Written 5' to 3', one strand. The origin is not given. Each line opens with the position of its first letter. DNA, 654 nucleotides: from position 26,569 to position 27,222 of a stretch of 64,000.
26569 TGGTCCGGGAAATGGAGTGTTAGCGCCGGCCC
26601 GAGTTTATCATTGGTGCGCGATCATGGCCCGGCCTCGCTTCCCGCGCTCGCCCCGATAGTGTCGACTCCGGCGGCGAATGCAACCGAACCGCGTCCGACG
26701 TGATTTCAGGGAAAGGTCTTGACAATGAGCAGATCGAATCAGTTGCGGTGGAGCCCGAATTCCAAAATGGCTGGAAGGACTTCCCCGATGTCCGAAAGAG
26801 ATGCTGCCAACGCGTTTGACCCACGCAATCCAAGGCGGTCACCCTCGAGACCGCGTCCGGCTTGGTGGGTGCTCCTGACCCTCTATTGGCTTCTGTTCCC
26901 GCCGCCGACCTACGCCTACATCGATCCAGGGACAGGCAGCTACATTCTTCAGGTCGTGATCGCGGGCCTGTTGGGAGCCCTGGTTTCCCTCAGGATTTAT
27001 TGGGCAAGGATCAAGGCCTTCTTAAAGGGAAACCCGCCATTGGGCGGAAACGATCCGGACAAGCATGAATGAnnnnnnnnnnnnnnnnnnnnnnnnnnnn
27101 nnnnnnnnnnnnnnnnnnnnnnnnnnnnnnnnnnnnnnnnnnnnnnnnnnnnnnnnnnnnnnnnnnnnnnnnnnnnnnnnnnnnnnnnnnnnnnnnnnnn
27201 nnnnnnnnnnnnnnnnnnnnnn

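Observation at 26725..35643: Operon of three paralogous membrane sulfatase/LTA-synthase-like proteins converging on a SAM-methyltransferase plus mini membrane protein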

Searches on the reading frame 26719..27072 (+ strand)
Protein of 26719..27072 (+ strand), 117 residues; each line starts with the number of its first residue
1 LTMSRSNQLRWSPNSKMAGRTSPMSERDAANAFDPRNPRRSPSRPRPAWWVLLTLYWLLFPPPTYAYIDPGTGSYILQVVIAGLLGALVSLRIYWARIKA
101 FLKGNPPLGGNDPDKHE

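Call 8: search_protein_families(library=pfam, proteins=[window:26719-27072:+], max_evalue=0.1)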
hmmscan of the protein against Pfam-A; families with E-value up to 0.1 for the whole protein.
window:26719-27072:+ (117 aa): 0 families

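Call 9: search_protein_families(library=ncbifam, proteins=[window:26719-27072:+], max_evalue=0.1)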
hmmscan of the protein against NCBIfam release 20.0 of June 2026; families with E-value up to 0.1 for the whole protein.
window:26719-27072:+ (117 aa): 0 families
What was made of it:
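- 26788..27072 (+): Mini membrane protein, 94 aa (the ORF is open from 26719). It has a signal-peptide-like N-region ending in T-Y-A, the invariant motif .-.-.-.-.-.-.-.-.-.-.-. (motif at 26917-26940), one TM helix and a basic cytoplasmic tail. No Pfam or NCBIfam hit (calls 8, 9).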

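Call 89: search_protein_families(library=padloc, proteins=[window:26788-27072:+], max_evalue=0.01)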
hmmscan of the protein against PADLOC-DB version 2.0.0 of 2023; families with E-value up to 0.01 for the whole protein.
window:26788-27072:+ (94 aa): 0 families

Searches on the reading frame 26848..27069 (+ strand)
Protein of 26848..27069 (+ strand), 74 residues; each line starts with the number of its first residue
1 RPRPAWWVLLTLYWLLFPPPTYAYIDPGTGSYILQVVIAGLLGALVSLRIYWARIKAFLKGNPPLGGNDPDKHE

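Call 51: find_homologous_proteins(query=window:26848-27069:+, max_evalue=10)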
Query seq(74 aa) (74 aa): 66 proteins with E <= 10 among 66 candidates.
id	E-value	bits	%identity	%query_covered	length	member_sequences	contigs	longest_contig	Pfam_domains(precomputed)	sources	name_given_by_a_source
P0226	5.3e-44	166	100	100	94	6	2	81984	-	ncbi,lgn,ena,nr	ncbi:MAG: hypothetical protein OXI69_13160 [Acidobacteriota bacterium]|nr:hypothetical protein [Acid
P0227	3.9e-43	163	97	100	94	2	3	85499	-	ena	-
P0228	8.2e-41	155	96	96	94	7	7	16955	-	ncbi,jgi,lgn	-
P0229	1.0e-40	155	93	95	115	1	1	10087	-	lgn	-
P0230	1.3e-40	155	96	96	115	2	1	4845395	-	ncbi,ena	-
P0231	1.4e-39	151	91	100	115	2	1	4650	-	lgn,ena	-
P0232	2.1e-39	151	96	77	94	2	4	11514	-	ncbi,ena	-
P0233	8.3e-39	149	92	96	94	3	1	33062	-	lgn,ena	-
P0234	1.8e-38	148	89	100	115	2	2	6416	-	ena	-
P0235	1.6e-37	145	88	100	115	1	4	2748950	-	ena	-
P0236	2.2e-37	144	91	100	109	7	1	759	-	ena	-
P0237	5.4e-36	140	88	100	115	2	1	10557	-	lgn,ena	-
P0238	1.0e-35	139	86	95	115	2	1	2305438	-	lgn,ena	-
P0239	3.5e-35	137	85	100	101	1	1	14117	-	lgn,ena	-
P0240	2.0e-34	135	83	95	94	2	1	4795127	-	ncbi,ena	-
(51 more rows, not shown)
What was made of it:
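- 26788..27072 (+): An identical 94-aa protein, P0226, is in public data (call 51).
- Checked: The public annotation of an identical protein is 94 aa, so the likely start is 26788 (call 51).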
